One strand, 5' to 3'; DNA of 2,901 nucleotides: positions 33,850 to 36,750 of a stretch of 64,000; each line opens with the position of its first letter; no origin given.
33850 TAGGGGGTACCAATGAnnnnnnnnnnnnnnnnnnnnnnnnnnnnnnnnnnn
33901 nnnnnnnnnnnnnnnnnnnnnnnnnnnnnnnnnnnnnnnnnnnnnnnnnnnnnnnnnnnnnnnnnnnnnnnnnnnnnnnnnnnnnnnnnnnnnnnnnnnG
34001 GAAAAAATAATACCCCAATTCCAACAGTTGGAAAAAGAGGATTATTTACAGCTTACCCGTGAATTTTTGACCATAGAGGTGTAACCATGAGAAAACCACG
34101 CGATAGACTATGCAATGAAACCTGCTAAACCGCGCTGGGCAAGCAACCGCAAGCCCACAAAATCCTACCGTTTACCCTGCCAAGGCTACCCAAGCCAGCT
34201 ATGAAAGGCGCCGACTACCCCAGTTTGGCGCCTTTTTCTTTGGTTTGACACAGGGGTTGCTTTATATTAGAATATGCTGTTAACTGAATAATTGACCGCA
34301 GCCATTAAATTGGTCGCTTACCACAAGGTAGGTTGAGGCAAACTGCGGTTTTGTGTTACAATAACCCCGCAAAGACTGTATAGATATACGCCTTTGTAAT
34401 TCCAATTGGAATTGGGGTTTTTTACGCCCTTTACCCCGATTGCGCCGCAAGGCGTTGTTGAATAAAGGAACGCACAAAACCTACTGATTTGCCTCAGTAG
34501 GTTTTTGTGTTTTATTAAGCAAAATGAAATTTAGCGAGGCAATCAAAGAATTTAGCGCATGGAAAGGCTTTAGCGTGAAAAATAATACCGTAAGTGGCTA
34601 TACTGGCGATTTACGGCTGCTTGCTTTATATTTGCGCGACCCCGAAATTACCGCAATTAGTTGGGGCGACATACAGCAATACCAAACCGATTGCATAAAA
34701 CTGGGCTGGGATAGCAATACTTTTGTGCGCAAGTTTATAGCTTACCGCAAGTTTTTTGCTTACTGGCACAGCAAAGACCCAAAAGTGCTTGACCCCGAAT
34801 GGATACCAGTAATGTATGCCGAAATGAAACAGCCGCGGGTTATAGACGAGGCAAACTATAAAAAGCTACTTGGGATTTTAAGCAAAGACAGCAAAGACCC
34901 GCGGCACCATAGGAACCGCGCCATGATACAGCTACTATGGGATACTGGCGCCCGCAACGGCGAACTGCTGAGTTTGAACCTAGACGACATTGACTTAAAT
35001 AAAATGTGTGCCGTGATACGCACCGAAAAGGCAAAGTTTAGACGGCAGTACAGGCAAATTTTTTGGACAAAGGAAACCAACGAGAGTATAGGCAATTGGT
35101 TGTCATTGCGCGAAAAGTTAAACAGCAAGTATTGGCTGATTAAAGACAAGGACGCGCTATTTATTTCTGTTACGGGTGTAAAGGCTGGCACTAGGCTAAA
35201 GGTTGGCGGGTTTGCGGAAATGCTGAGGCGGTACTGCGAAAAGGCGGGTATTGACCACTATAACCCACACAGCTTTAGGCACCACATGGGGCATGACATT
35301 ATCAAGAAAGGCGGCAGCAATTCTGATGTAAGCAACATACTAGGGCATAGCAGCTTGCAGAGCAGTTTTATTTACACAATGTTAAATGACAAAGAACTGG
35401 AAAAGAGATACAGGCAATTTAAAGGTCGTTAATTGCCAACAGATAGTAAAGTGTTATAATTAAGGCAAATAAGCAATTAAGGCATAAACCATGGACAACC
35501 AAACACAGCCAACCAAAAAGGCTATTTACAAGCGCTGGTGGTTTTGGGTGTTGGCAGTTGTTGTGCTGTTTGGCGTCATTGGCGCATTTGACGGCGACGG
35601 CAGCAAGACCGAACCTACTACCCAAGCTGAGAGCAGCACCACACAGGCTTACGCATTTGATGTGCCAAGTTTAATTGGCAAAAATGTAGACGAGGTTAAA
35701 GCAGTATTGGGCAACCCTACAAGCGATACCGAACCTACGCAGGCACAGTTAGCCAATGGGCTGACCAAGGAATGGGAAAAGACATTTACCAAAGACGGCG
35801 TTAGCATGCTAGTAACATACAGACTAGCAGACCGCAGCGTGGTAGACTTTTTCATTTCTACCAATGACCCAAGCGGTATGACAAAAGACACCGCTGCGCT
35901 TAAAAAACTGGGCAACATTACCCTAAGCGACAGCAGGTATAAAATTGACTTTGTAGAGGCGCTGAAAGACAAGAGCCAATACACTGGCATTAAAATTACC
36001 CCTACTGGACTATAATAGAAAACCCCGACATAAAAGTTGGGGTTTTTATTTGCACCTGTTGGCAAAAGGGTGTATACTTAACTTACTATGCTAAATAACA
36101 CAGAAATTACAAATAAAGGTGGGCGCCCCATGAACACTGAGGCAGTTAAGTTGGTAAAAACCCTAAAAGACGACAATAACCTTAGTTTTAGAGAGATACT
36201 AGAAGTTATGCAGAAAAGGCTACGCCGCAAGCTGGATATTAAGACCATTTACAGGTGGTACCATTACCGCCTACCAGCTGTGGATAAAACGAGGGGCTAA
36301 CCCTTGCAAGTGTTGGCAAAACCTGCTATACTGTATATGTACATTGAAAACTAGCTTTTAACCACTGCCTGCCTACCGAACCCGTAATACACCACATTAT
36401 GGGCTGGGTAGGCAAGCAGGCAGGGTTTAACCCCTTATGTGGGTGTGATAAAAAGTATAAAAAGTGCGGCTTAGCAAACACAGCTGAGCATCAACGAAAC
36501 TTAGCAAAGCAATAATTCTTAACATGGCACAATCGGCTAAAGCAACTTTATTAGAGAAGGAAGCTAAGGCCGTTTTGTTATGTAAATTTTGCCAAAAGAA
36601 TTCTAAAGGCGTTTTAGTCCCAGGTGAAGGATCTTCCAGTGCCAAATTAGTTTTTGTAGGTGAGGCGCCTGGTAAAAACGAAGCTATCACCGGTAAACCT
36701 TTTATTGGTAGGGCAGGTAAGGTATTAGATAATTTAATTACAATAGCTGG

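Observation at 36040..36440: Candidate lysis-lysogeny control region split from the early operon by the att site; no divergent repressor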

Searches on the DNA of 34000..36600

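Call 18: search_rna_families(source=window, start=34000, end=36600, threshold=evalue, max_evalue=5)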
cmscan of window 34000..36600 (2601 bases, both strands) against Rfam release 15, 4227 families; matches with E-value up to 5: 10.
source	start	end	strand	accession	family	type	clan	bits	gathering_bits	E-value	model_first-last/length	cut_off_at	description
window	34476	34535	-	RF02844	RefA9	Gene; antisense;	-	25.7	49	0.46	1-64/64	no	Enterococcus sRNA A9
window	34202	34244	+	RF00489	ctRNA_p42d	Gene; antisense;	-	23.4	50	0.052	1-46/46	no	ctRNA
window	35965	36049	+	RF02891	AgrB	Gene; antisense;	-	23.2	40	0.66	1-84/84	no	ArsR-gov region gene B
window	36357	36431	-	RF03578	mir-3910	Gene; miRNA;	-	22.9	95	0.22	1-82/82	no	mir-3910 microRNA precursor family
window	35965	36075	-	RF01770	rimP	Cis-reg; leader;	-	21.9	47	1.7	1-102/102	no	Gammaprotebacteria rimP leader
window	36012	36111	-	RF01772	rnk_pseudo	Cis-reg; leader;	-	20.6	55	2.1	1-108/108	no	Pseudomonas rnk leader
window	36356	36431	-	RF04132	mir-4436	Gene; miRNA;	-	19.2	74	1.2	1-85/85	no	mir-4436 microRNA precursor family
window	36356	36431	+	RF04132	mir-4436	Gene; miRNA;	-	17.6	74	3.4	1-85/85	no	mir-4436 microRNA precursor family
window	35591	35666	-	RF03023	rpfG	Gene; sRNA;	-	15.7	75.9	3.7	1-85/85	no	rpfG RNA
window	35987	36053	+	RF01477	rli43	Gene; sRNA;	-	15.4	100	1.2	66-186/255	no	Listeria sRNA rli43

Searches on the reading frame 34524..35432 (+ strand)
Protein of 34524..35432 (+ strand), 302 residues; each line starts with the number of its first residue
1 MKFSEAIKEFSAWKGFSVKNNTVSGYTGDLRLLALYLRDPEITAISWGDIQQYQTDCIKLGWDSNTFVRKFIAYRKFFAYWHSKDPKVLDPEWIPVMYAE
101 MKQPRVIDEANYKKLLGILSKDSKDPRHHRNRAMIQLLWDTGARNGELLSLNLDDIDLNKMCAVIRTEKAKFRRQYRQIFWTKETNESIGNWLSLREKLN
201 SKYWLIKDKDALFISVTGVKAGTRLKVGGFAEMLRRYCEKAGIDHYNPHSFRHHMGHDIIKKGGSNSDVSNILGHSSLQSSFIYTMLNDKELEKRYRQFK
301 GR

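Call 9: search_protein_families(library=pfam, proteins=[window:34524-35432:+], max_evalue=0.1)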
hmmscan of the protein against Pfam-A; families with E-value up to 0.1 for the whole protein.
window:34524-35432:+ (302 aa): 2 families
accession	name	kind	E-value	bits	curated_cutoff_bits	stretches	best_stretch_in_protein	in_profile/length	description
PF00589.27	Phage_integrase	-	2.5e-28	99.4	27.1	1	106-290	2-171/172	Phage integrase family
PF02899.23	Phage_int_SAM_1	-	4.5e-05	24.1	22.3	1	20-80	16-78/83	Phage integrase, N-terminal SAM-like domain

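Call 10: search_protein_families(library=phrogs, proteins=[window:34524-35432:+], max_evalue=0.1)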
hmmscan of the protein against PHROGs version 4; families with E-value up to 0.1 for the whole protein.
window:34524-35432:+ (302 aa): 6 families
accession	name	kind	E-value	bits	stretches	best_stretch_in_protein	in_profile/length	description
phrog_216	-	integration and excision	1.7e-31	110.4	1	101-300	50-237/301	integrase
phrog_1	-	integration and excision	4e-31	109.9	1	2-299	165-447/611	integrase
phrog_7269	-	integration and excision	4.5e-06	27.5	1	230-299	13-81/89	integrase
phrog_24633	-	unknown function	0.0018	18.5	1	241-285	213-257/367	-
phrog_7685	-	integration and excision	0.043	14.4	1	208-295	149-231/240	integrase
phrog_25190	-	integration and excision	0.047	15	1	234-299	35-101/109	integrase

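Call 29: find_related_loci(query=window:34524-35432:+, collection=viral_contigs, flank=5000)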
Query window:34524-35432:+ (302 aa) in viral_contigs; peptide patterns used: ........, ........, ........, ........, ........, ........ (x = any residue, [..] = any of these).
33 stretches matched a pattern; 6 encode a relative of the query (tblastn E <= 1e-3); 6 distinct loci.
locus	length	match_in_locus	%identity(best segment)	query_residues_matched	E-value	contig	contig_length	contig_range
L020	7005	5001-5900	56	1-301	8e-108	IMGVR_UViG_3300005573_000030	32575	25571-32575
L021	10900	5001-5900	52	1-301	3e-105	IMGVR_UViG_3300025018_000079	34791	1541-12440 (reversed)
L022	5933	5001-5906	53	1-300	1e-104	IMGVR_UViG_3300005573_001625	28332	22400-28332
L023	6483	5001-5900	53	1-301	3e-103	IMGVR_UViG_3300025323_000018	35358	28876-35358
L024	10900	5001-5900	50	1-301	2e-100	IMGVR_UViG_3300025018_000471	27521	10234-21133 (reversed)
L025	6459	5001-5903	48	1-299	6e-89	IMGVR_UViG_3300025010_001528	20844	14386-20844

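Call 44: find_related_loci(query=A1, collection=viral_contigs, flank=3500)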
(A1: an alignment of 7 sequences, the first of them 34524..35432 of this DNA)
Query A1 (302 aa) in viral_contigs; peptide patterns used: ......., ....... (x = any residue, [..] = any of these).
33 stretches matched a pattern; 22 encode a relative of the query (tblastn E <= 1e-3); 22 distinct loci.
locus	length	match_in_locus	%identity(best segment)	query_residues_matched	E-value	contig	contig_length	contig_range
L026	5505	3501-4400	56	1-301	2e-107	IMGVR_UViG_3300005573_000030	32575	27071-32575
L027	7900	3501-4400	52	1-301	8e-105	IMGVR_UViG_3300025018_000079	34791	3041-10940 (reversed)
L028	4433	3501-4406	53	1-300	3e-104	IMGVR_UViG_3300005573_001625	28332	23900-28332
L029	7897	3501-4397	52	1-299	1e-102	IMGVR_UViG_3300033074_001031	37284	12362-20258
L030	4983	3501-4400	53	1-301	1e-102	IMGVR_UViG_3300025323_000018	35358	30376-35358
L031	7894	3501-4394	51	1-299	4e-100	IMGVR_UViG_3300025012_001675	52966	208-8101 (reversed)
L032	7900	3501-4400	50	1-301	7e-100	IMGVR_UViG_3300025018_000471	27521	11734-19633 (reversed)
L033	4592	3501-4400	51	1-301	4e-99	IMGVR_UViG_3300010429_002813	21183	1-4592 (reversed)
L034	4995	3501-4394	51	1-299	2e-97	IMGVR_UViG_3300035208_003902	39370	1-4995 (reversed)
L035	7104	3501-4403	52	1-299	1e-94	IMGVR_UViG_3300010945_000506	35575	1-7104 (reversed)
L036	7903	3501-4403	52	1-299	1e-94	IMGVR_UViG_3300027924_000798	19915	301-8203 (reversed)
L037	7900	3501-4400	48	1-301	3e-90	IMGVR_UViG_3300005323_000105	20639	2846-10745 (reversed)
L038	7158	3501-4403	47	1-302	3e-90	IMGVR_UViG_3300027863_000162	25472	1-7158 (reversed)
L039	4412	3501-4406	46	1-301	9e-89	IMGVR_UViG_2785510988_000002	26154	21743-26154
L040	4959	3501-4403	48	1-299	2e-88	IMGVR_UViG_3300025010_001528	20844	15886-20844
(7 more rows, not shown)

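Call 52: find_related_loci(query=A1, collection=genome_contigs, flank=3000)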
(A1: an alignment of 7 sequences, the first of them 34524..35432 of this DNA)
Query A1 (302 aa) in genome_contigs; peptide patterns used: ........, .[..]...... (x = any residue, [..] = any of these).
168 stretches matched a pattern; 60 encode a relative of the query (tblastn E <= 1e-3); 59 distinct loci.
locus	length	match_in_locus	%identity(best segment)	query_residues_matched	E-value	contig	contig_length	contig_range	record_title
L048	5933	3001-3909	61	1-302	5e-123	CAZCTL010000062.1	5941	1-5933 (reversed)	MAG TPA_asm: uncultured Candidatus Saccharibacteria bacterium isolate binchicken_co105_148 genome assembly, contig: NODE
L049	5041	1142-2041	54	1-301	5e-108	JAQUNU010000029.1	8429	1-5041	MAG: Candidatus Portnoybacteria bacterium isolate STD1_185 NODE_26285_length_8429_cov_3.082390_Sandtown_D1, whole genome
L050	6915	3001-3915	53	1-302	3e-105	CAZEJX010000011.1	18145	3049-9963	MAG TPA_asm: uncultured Candidatus Saccharibacteria bacterium isolate SRP273308_co1_406 genome assembly, contig: NODE_33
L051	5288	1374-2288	53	1-302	3e-105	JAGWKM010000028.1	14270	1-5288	MAG: Patescibacteria group bacterium isolate REEB161 contig-150_5141, whole genome shotgun sequence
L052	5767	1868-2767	52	1-301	7e-104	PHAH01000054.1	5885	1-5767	MAG: Candidatus Falkowbacteria bacterium HGW-Falkowbacteria-2 08E140C01_scaffold_7674, whole genome shotgun sequence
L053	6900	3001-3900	52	1-301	2e-100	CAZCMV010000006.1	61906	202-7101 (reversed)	MAG TPA_asm: uncultured Bdellovibrionales bacterium isolate SRP192927_co1_222 genome assembly, contig: NODE_575_length_6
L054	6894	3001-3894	52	1-299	5e-100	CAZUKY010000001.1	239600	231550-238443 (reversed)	MAG TPA_asm: uncultured Gammaproteobacteria bacterium isolate SRP093185_co1_86 genome assembly, contig: NODE_4_length_23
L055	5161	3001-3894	53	1-299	5e-100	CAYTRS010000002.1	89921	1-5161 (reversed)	MAG TPA_asm: uncultured Bdellovibrionales bacterium isolate binchicken_co220_120 genome assembly, contig: NODE_102_lengt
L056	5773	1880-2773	51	1-299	6e-100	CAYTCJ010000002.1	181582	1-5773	MAG TPA_asm: uncultured Candidatus Saccharibacteria bacterium isolate SRP257259_co1_173 genome assembly, contig: NODE_51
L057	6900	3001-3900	52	1-301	4e-100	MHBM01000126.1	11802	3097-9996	MAG: Lentisphaerae bacterium RIFOXYA12_FULL_48_11 rifixya3_full_scaffold_2805, whole genome shotgun sequence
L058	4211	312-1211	52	1-301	8e-100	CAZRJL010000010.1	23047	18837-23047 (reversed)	MAG TPA_asm: uncultured Bdellovibrionales bacterium isolate binchicken_co220_173 genome assembly, contig: NODE_1343_leng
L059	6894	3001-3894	52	1-299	2e-99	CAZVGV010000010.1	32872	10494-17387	MAG TPA_asm: uncultured Gammaproteobacteria bacterium isolate SRP219642_co6_390 genome assembly, contig: NODE_936_length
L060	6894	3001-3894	50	1-299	4e-99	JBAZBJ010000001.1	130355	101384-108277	MAG: Parcubacteria group bacterium isolate SO_2017_GW1_11 NODE_983_length_130355_cov_1.550895_OW334_2017, whole genome s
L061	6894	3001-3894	51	1-299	6e-99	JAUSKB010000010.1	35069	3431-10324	MAG: bacterium isolate E14_metabat.bin.348 E14_k141_739235, whole genome shotgun sequence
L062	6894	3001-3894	51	1-299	6e-99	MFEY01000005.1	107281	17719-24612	MAG: Candidatus Doudnabacteria bacterium RIFCSPHIGHO2_12_FULL_48_16 rifcsphigho2_12_scaffold_409, whole genome shotgun s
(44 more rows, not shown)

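Call 57: find_related_loci(query=A1, collection=metagenome_contigs, flank=2500)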
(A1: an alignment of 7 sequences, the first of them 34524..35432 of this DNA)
Query A1 (302 aa) in metagenome_contigs; peptide patterns used: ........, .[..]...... (x = any residue, [..] = any of these).
268 stretches matched a pattern; 184 encode a relative of the query (tblastn E <= 1e-3); the best 80 are kept; 80 distinct loci.
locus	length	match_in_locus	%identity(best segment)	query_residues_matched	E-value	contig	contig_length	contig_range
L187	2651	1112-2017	64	1-302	7e-143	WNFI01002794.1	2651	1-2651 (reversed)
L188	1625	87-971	53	1-301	3e-116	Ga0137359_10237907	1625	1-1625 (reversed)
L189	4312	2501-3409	54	1-302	1e-107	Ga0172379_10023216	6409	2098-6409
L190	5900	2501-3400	56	1-301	6e-107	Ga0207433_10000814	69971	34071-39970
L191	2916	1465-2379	53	1-302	7e-109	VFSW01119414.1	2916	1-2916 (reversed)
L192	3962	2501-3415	53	1-302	3e-105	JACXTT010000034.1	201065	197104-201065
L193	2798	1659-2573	53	1-302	1e-108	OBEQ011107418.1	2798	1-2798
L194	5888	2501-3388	53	1-302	3e-105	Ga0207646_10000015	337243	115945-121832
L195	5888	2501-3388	53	1-302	3e-105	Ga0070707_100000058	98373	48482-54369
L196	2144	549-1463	53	1-302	8e-111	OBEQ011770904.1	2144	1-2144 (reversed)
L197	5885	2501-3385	52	1-301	7e-105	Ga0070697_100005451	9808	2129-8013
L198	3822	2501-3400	52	1-301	8e-105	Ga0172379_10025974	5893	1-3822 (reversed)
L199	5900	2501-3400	52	1-301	2e-104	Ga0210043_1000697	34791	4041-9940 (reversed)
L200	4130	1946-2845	52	1-301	3e-105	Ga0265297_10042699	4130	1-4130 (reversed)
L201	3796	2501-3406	53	1-300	6e-104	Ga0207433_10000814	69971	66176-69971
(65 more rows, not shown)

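Call 102: search_dna_similar(query=window:34524-35429:+, collection=phages, mode=protein, max_evalue=1e-20, max_rows=10)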
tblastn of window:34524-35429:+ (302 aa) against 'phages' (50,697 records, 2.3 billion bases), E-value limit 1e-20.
No match.

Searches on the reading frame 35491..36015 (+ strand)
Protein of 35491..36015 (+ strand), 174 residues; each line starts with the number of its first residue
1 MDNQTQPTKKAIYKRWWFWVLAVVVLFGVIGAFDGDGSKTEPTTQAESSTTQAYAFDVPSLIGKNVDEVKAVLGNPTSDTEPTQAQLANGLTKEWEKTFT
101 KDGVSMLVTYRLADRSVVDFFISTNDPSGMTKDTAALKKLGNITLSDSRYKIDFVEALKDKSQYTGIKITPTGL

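Call 9: search_protein_families(library=pfam, proteins=[window:35491-36015:+], max_evalue=0.1)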
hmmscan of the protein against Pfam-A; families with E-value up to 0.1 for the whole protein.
window:35491-36015:+ (174 aa): 0 families

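Call 10: search_protein_families(library=phrogs, proteins=[window:35491-36015:+], max_evalue=0.1)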
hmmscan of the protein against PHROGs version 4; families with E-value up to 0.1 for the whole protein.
window:35491-36015:+ (174 aa): 10 families
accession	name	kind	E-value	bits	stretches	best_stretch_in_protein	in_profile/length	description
phrog_8545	-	moron, auxiliary metabolic gene and host takeover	1.1e-08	36.1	1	2-49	3-55/177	superinfection exclusion Sie-like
phrog_4980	-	moron, auxiliary metabolic gene and host takeover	4.1e-08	34.3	1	3-76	10-64/181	superinfection exclusion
phrog_23980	-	unknown function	4.7e-06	27.4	1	8-122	6-43/193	-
phrog_806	-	unknown function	6.4e-06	27.3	1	12-49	1-38/187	-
phrog_16405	-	moron, auxiliary metabolic gene and host takeover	0.0012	19.6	1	5-51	66-113/229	membrane protein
phrog_8263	-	unknown function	0.0013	19.7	1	10-50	1-42/197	-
phrog_197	-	moron, auxiliary metabolic gene and host takeover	0.0017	18.9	1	8-68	217-271/486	Zot-like toxin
phrog_6148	-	moron, auxiliary metabolic gene and host takeover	0.0019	19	0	63-107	74-117/214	beta-lactamase-inhibitor protein BLIP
phrog_14275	-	unknown function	0.01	16.5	1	8-52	27-70/178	-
phrog_23467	-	unknown function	0.025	15.5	1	11-33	6-28/201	-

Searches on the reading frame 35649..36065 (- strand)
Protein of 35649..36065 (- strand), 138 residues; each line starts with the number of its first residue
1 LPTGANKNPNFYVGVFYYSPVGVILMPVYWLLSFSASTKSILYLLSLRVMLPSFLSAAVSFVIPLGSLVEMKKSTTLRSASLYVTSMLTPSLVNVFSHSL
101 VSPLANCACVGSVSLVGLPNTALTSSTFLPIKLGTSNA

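Call 99: search_protein_families(library=pfam, proteins=[window:35649-36065:-], max_evalue=0.01)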
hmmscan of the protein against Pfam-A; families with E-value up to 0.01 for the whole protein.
window:35649-36065:- (138 aa): 0 families
